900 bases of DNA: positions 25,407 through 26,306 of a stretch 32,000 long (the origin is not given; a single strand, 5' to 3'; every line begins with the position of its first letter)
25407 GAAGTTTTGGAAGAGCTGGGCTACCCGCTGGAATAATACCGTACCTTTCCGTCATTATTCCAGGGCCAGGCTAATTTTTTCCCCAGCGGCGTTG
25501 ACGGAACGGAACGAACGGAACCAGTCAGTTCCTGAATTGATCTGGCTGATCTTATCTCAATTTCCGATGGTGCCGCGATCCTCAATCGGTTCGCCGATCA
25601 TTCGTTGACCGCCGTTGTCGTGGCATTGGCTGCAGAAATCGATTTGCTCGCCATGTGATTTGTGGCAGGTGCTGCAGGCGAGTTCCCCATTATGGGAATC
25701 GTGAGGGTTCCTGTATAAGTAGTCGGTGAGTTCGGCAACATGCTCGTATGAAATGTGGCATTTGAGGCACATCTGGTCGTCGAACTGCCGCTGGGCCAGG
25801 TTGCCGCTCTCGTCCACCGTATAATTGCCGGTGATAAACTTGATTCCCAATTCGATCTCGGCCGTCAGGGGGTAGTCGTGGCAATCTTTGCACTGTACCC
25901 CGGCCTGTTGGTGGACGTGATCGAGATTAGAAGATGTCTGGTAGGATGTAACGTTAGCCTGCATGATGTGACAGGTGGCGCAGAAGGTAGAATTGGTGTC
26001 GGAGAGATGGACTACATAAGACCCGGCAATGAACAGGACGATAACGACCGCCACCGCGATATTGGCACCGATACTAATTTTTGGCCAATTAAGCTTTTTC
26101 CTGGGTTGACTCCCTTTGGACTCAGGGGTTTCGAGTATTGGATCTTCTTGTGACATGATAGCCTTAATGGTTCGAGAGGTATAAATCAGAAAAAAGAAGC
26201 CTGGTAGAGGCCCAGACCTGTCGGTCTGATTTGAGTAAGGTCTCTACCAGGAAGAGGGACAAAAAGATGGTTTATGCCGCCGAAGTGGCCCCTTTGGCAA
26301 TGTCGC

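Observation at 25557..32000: Orphan extracytoplasmic flavin-reductase respiratory module on an AT-rich island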

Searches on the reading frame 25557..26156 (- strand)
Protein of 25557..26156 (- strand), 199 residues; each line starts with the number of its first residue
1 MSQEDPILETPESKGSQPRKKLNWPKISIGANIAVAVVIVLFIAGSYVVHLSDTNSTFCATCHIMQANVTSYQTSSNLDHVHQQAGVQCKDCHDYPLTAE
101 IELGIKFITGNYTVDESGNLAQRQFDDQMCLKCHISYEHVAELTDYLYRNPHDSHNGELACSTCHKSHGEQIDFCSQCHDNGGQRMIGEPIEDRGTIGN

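Call 7: search_protein_families(library=pfam, proteins=[window:25557-26156:-], max_evalue=0.01)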
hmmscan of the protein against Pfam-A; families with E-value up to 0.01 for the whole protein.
window:25557-26156:- (199 aa): 4 families
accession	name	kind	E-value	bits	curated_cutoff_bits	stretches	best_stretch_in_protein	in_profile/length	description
PF14537.11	Cytochrom_c3_2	-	1.4e-14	54.8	25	1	122-180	21-79/79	Cytochrome c3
PF03264.19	Cytochrom_NNT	-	3.9e-08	33.7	24.1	1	27-93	6-72/174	NapC/NirT cytochrome c family, N-terminal region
PF14522.11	Cytochrome_C7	-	0.0029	17.8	24.8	0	151-181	4-50/67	Cytochrome c7 and related cytochrome c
PF22678.1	Cytochrom_c_NrfB-like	-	0.0057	17.6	27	0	89-171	1-71/89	Cytochrome c-type protein NrfB-like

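Call 9: search_solved_structures(query=window:25557-26156:-, max_evalue=1, show_alignments=2)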
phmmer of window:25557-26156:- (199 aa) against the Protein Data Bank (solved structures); distinct sequences matched with E-value up to 1: 36.
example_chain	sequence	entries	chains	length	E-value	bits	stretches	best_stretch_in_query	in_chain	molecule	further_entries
1ksu_A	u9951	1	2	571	2.9e-06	30.4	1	123-180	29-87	flavocytochrome c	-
1lj1_A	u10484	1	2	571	2.9e-06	30.4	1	123-180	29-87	flavocytochrome c3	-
2b7s_A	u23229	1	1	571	2.9e-06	30.4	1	123-180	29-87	Fumarate reductase flavoprotein subunit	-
1q9i_A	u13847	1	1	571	2.9e-06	30.4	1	123-180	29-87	flavocytochrome c3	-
1jrz_A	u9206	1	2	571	2.9e-06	30.4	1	123-180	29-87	FLAVOCYTOCHROME C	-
1jry_A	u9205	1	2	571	2.9e-06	30.4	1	123-180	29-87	FLAVOCYTOCHROME C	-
1jrx_A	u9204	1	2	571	2.9e-06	30.4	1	123-180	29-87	FLAVOCYTOCHROME C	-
1m64_A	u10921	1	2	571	2.9e-06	30.4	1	123-180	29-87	flavocytochrome c3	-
1qjd_A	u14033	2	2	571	2.9e-06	30.4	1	123-180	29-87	FLAVOCYTOCHROME C3 | Fumarate reductase flavoprotein subunit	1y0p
2b7r_A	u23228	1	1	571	2.9e-06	30.4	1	123-180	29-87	Fumarate reductase flavoprotein subunit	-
1e39_A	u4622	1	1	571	2.9e-06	30.4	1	123-180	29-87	FUMARATE REDUCTASE FLAVOPROTEIN SUBUNIT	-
1kss_A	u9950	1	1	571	2.9e-06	30.4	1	123-180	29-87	flavocytochrome c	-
1d4d_A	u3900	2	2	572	4e-06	30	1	125-186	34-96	FLAVOCYTOCHROME C FUMARATE REDUCTASE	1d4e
1d4c_A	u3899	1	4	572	4.1e-06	30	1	125-186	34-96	FLAVOCYTOCHROME C FUMARATE REDUCTASE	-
1qo8_A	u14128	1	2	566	9.7e-06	28.7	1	126-180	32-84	FLAVOCYTOCHROME C3 FUMARATE REDUCTASE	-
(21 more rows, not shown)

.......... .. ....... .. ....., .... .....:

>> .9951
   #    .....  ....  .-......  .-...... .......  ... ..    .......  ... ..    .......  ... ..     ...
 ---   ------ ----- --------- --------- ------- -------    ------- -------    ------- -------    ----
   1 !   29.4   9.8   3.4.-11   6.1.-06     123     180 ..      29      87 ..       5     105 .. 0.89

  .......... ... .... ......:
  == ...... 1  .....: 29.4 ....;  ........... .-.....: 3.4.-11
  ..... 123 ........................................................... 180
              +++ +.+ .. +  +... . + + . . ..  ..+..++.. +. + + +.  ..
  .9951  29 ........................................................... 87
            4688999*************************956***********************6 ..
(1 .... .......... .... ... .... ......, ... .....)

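Call 13: list_cluster_members(proteins=[P0001, P0021, window:25557-26156:-, P0002])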
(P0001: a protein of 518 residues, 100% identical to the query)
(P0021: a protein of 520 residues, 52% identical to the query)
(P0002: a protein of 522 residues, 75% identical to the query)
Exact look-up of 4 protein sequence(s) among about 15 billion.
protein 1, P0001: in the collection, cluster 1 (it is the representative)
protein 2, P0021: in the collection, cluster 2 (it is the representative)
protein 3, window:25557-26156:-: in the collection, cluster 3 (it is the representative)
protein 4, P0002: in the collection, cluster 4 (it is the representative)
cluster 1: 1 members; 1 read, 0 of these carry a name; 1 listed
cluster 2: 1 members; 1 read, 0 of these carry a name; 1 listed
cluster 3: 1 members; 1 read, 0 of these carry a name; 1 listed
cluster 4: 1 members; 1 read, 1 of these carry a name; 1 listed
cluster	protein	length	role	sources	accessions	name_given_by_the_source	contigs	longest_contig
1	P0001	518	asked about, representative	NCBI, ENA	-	-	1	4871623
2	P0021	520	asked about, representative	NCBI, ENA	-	-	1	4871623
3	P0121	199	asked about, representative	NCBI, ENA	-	-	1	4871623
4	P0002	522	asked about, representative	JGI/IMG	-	fumarate reductase flavoprotein subunit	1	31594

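Call 15: find_homologous_proteins(query=window:25557-26156:-, max_evalue=0.00001)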
Query window:25557-26156:- (199 aa): 281 proteins with E <= 0.00001 among 304 candidates; the best 120 are listed.
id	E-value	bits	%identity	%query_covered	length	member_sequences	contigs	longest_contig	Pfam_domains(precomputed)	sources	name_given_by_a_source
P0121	1.9e-134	464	100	100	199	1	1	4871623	PF14537.12,PF03264.20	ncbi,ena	-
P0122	1.2e-93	330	72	95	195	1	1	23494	PF14537.12,PF03264.20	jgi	jgi:nitrate/TMAO reductase-like tetraheme cytochrome c subunit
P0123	6.2e-92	325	72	95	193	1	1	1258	PF14537.12,PF03264.20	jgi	jgi:hypothetical protein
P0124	2.4e-90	320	73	93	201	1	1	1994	PF14537.12,PF03264.20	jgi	jgi:hypothetical protein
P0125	3.3e-90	319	68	99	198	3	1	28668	PF14537.12,PF03264.20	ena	-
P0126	3.8e-90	319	72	93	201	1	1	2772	PF14537.12,PF03264.20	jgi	jgi:nitrate/TMAO reductase-like tetraheme cytochrome c subunit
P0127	5.3e-90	319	74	91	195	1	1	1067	PF14537.12,PF03264.20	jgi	jgi:hypothetical protein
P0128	1.8e-89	317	70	94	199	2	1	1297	PF14537.12,PF03264.20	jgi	jgi:hypothetical protein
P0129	3.4e-89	316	68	97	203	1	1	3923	PF14537.12,PF03264.20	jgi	jgi:hypothetical protein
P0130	8.2e-89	315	66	98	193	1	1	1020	PF14537.12,PF03264.20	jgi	-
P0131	1.5e-88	314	68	95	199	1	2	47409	PF14537.12,PF03264.20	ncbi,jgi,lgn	ncbi:MAG TPA: cytochrome c3 family protein [Anaerolineaceae bacterium]|jgi:hypothetical protein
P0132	6.3e-88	312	67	98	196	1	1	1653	PF14537.12,PF03264.20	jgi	jgi:hypothetical protein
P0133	9.7e-88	311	71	94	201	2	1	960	PF14537.12,PF03264.20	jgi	jgi:nitrate/TMAO reductase-like tetraheme cytochrome c subunit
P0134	1.9e-87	310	73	91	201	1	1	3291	PF14537.12,PF03264.20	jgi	jgi:hypothetical protein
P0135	3.2e-87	309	72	90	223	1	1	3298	PF14537.12,PF03264.20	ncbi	-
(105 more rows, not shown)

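Call 31: search_protein_families(library=pfam, proteins=[L016:6955-8985:-, L016:9009-9542:-, L016:11359-12102:-, L013:10680-11141:-, L016:6458-7051:-, L016:4831-5580:-, L022:5376-6536:-, L022:6539-8626:-, L004:12859-14652:+, L004:6428-8599:+], max_evalue=0.001)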
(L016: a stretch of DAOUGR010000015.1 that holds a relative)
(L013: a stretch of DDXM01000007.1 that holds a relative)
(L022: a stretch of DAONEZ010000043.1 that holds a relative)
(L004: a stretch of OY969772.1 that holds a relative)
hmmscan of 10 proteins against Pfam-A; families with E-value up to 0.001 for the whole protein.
L016:6955-8985:- (676 aa): 2 families
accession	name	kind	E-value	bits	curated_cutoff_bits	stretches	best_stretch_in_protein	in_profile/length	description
PF16327.10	CcmF_C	-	1.5e-54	185.8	28.7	1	334-662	2-320/323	Cytochrome c-type biogenesis protein CcmF C-terminal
PF01578.25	Cytochrom_C_asm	-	1.1e-41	143.2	29.9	1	90-314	2-206/212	Cytochrome C assembly protein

L016:9009-9542:- (177 aa): 1 family
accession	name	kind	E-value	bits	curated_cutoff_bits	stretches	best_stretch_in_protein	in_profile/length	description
PF03100.22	CcmE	-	1.2e-21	77.4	24.6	1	47-167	2-98/99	CcmE domain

L016:11359-12102:- (247 aa): 1 family
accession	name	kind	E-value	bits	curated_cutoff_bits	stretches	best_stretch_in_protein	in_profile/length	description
PF00902.23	TatC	-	8.1e-59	199.3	25.1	1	15-219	2-208/208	Sec-independent protein translocase protein (TatC)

L013:10680-11141:- (153 aa): 0 families

L016:6458-7051:- (197 aa): 1 family
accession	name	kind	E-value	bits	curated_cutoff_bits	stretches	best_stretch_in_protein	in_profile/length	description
PF03918.19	CcmH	-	2.6e-23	82.3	25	1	45-166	6-126/143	Cytochrome C biogenesis protein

L016:4831-5580:- (249 aa): 4 families
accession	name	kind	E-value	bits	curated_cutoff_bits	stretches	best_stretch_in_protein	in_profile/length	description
PF00005.33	ABC_tran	-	5.7e-34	118.1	25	1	23-164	1-136/137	ABC transporter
PF13304.12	AAA_21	-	3.7e-13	50.6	27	2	130-196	231-300/304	AAA domain, putative AbiEii toxin, Type IV TA system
PF13555.12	AAA_29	-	0.00044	20.4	27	1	25-56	14-45/61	P-loop containing region of AAA domain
PF13401.12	AAA_22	-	0.00048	20.9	27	0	33-198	5-128/130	AAA domain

L022:5376-6536:- (386 aa): 7 families
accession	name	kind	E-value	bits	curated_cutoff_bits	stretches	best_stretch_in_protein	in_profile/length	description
PF01266.30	DAO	-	5.1e-64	217.5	27.9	1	8-357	1-353/353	FAD dependent oxidoreductase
PF01946.23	Thi4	-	1e-06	28.6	26.2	1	6-45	17-57/235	Thi4 family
PF03486.20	HI0933_like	-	6e-05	23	50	0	8-57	2-51/244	HI0933-like protein Rossmann domain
PF13450.12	NAD_binding_8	-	6.9e-05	23.5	21.9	1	11-54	1-44/68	NAD(P)-binding Rossmann-like domain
PF12831.13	FAD_oxidored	-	0.00012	22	27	0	8-42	1-35/416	FAD dependent oxidoreductase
PF01134.28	GIDA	-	0.00025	20.7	22.1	0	8-55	1-49/391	Glucose inhibited division protein A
PF07992.20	Pyr_redox_2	-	0.0007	19.5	26.1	0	9-48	145-184/291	Pyridine nucleotide-disulphide oxidoreductase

L022:6539-8626:- (695 aa): 13 families
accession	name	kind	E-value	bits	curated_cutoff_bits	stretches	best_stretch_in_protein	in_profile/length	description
PF07992.20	Pyr_redox_2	-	1.4e-24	87.5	26.1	1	121-377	3-245/291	Pyridine nucleotide-disulphide oxidoreductase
PF13510.11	Fer2_4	-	1.5e-22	79.8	22.8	1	18-93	2-77/82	2Fe-2S iron-sulfur cluster binding domain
PF12831.13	FAD_oxidored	-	1.1e-10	41.9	27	1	121-161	2-42/416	FAD dependent oxidoreductase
PF04324.20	Fer2_BFD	-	1.3e-09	38.7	26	1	610-662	1-50/50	BFD-like [2Fe-2S] binding domain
PF13450.12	NAD_binding_8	-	3.1e-09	37.4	21.9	1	123-156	1-34/68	NAD(P)-binding Rossmann-like domain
PF00070.33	Pyr_redox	-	1.5e-08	35.4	22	0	269-341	1-80/82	Pyridine nucleotide-disulphide oxidoreductase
PF03486.20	HI0933_like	-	5.7e-08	33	50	1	121-159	3-41/244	HI0933-like protein Rossmann domain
PF00890.30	FAD_binding_2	-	3.5e-07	30.2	20.4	1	121-173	2-50/414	FAD binding domain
PF01266.30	DAO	-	6e-07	29.7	27.9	1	121-154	2-35/353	FAD dependent oxidoreductase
PF01494.25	FAD_binding_3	-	6.3e-07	29.4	22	1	119-149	2-32/349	FAD binding domain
PF13738.12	Pyr_redox_3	-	1.5e-05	24.8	30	1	122-154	1-33/305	Pyridine nucleotide-disulphide oxidoreductase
PF01946.23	Thi4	-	2.5e-05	24.1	26.2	1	120-157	19-57/235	Thi4 family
PF01134.28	GIDA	-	3.9e-05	23.3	22.1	1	121-150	2-31/391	Glucose inhibited division protein A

L004:12859-14652:+ (597 aa): 6 families
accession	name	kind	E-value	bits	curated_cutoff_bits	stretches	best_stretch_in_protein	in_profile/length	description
PF00890.30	FAD_binding_2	-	7.3e-107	358.6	20.4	1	8-418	1-414/414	FAD binding domain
PF02910.25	Succ_DH_flav_C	-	2.2e-50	170.4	20.8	1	473-597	2-130/130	Fumarate reductase flavoprotein C-term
PF03486.20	HI0933_like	-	1.7e-10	41.2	50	1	134-403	102-220/244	HI0933-like protein Rossmann domain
PF01266.30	DAO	-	1.7e-09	38.1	27.9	1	8-222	1-231/353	FAD dependent oxidoreductase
PF07992.20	Pyr_redox_2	-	6.1e-07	29.6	26.1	0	7-204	1-112/291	Pyridine nucleotide-disulphide oxidoreductase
PF01946.23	Thi4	-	3.1e-05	23.8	26.2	0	6-36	17-49/235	Thi4 family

L004:6428-8599:+ (723 aa): 6 families
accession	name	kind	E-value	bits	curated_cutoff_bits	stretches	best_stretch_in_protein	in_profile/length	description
PF13185.12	GAF_2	-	5.9e-35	120.9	28.6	2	358-487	2-135/136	GAF domain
PF01590.32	GAF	-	2.1e-32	112.9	22.4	2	185-328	2-133/133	GAF domain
PF13492.12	GAF_3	-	1.6e-20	74.3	27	2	359-489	1-129/129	GAF domain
PF02518.31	HATPase_c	-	1.1e-17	64.9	26.4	1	615-708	5-110/111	Histidine kinase-, DNA gyrase B-, and HSP90-like ATPase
PF07730.19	HisKA_3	-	3.7e-15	56.7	24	1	504-569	1-65/68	Histidine kinase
PF13581.12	HATPase_c_2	-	1e-08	35.7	27.4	1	607-685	23-112/127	Histidine kinase-like ATPase domain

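Call 55: search_protein_families(library=ncbifam, proteins=[window:25557-26156:-], max_evalue=0.001)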
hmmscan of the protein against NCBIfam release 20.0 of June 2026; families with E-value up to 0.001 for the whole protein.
window:25557-26156:- (199 aa): 7 families
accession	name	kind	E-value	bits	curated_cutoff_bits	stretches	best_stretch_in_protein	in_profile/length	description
NF051471.1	cytcCgr1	equivalog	1.8e-16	60.4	340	1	74-181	70-188/204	cytochrome c-type protein Cgr1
TIGR03153.1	cytochr_NrfH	equivalog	4.5e-12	46.2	134.2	1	33-93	5-59/138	cytochrome c nitrite reductase small subunit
TIGR03146.1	cyt_nit_nrfB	equivalog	3.8e-06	27.2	166.6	1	54-171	9-122/145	cytochrome c nitrite reductase pentaheme subunit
TIGR02161.1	napC_nirT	subfamily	5e-06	26.5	310.6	1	26-93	14-82/185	periplasmic nitrate (or nitrite) reductase c-type cytochrome, NapC/NirT family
NF008659.0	PRK11659.1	equivalog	5.3e-06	26.3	184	1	55-171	45-148/188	cytochrome c nitrite reductase pentaheme subunit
NF045713.1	CxxCH_16_HmcA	equivalog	6.8e-05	21.7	400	1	51-184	221-330/541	sulfate respiration complex hexadecaheme cytochrome HmcA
TIGR02162.1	torC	equivalog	0.0003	20.2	478.2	1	26-93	13-81/387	pentaheme c-type cytochrome TorC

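Call 56: search_protein_families(library=pfam, proteins=[L003:6800-9601:-, L005:10830-13610:+, L007:5195-7963:-, L015:3588-6374:-, L025:4948-7704:-, L012:5166-7913:-], max_evalue=0.001)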
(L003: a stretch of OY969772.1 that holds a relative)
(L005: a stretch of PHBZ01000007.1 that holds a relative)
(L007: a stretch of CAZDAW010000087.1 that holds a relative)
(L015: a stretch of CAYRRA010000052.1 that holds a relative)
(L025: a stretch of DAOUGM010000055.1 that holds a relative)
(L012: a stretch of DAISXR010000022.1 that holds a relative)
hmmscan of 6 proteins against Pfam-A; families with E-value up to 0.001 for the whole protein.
L003:6800-9601:- (933 aa): 8 families
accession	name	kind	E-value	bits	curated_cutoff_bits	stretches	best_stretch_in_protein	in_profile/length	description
PF17874.7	TPR_MalT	-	2.3e-45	155.8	45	1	479-814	2-332/336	MalT-like TPR region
PF00196.25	GerE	-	2.3e-16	59.6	23.5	1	867-921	2-56/57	Bacterial regulatory proteins, luxR family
PF13424.12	TPR_12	-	1.2e-08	35.5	30.1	0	562-624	8-71/77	Tetratricopeptide repeat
PF07719.23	TPR_2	-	3.6e-08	33.4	27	0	562-585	6-29/34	Tetratricopeptide repeat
PF13181.12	TPR_8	-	5e-08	32.9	25.7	0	561-585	5-29/34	Tetratricopeptide repeat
PF13191.12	AAA_16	-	1.2e-07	32.8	32.6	1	38-181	9-167/167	AAA ATPase domain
PF13401.12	AAA_22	-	1e-06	29.5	27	1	51-164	5-104/130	AAA domain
PF00515.34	TPR_1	-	0.00057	20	27.8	0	561-585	5-29/34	Tetratricopeptide repeat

L005:10830-13610:+ (926 aa): 13 families
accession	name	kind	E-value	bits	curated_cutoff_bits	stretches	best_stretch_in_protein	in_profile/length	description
PF17874.7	TPR_MalT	-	6e-43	147.8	45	1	473-810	2-334/336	MalT-like TPR region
PF00196.25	GerE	-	6e-15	55.1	23.5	1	862-912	2-52/57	Bacterial regulatory proteins, luxR family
PF07719.23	TPR_2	-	9.5e-07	28.9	27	0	761-785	6-30/34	Tetratricopeptide repeat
PF13424.12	TPR_12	-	1.2e-06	29.1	30.1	0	761-786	8-33/77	Tetratricopeptide repeat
PF13191.12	AAA_16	-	2.7e-06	28.4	32.6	1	32-174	9-166/167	AAA ATPase domain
PF13181.12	TPR_8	-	4.8e-06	26.7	25.7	0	757-785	2-30/34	Tetratricopeptide repeat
PF00515.34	TPR_1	-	7.5e-06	26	27.8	0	516-536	6-26/34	Tetratricopeptide repeat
PF13428.12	TPR_14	-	7.5e-05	23.5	23.5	0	719-743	4-28/44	Tetratricopeptide repeat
PF13401.12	AAA_22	-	0.00014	22.7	27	1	44-173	4-119/130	AAA domain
PF13176.12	TPR_7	-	0.00015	22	27.9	0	765-788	8-31/36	Tetratricopeptide repeat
PF25199.1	nSTAND_NTPase5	-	0.00017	21.9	34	0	40-84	36-81/145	Novel STAND NTPase 5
PF10602.15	RPN7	-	0.00081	19.6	29.6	0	504-537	28-62/174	26S proteasome subunit RPN7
PF08281.18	Sigma70_r4_2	-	0.00082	19.4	25.7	0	875-899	24-48/54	Sigma-70, region 4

L007:5195-7963:- (922 aa): 3 families
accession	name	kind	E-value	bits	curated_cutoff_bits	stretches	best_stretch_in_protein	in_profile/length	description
PF17874.7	TPR_MalT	-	1.7e-27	97.1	45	1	471-806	2-333/336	MalT-like TPR region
PF00196.25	GerE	-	8.6e-15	54.6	23.5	1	860-912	2-54/57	Bacterial regulatory proteins, luxR family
PF08281.18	Sigma70_r4_2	-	0.00045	20.2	25.7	0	861-899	11-50/54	Sigma-70, region 4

L015:3588-6374:- (928 aa): 3 families
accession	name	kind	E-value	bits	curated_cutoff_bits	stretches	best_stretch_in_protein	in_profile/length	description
PF17874.7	TPR_MalT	-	3.6e-40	138.7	45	1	473-810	2-334/336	MalT-like TPR region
PF00196.25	GerE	-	9.8e-15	54.4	23.5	1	864-915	2-53/57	Bacterial regulatory proteins, luxR family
PF13428.12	TPR_14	-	0.00071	20.5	23.5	0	637-670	2-35/44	Tetratricopeptide repeat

L025:4948-7704:- (918 aa): 7 families
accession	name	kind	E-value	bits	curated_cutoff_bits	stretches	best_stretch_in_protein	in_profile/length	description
PF17874.7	TPR_MalT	-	4.7e-28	98.9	45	1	471-806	2-332/336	MalT-like TPR region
PF00196.25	GerE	-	2.7e-16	59.4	23.5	1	858-907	2-51/57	Bacterial regulatory proteins, luxR family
PF07719.23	TPR_2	-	7e-09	35.6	27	0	552-577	4-29/34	Tetratricopeptide repeat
PF13424.12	TPR_12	-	5.2e-07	30.2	30.1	0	554-609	8-64/77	Tetratricopeptide repeat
PF13181.12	TPR_8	-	1.1e-05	25.7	25.7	0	550-577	2-29/34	Tetratricopeptide repeat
PF25199.1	nSTAND_NTPase5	-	0.00059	20.1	34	0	32-79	33-78/145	Novel STAND NTPase 5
PF13191.12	AAA_16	-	0.00076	20.4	32.6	0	30-97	9-73/167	AAA ATPase domain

L012:5166-7913:- (915 aa): 5 families
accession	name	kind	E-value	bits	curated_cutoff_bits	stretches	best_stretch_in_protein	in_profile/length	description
PF17874.7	TPR_MalT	-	1.3e-32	113.8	45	1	500-807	33-335/336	MalT-like TPR region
PF00196.25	GerE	-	7.3e-15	54.8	23.5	1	856-909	2-55/57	Bacterial regulatory proteins, luxR family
PF07719.23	TPR_2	-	0.00047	20.5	27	0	635-659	4-28/34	Tetratricopeptide repeat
PF13424.12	TPR_12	-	0.00059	20.4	30.1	0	717-781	8-74/77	Tetratricopeptide repeat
PF13191.12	AAA_16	-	0.00099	20.1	32.6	0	29-94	10-72/167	AAA ATPase domain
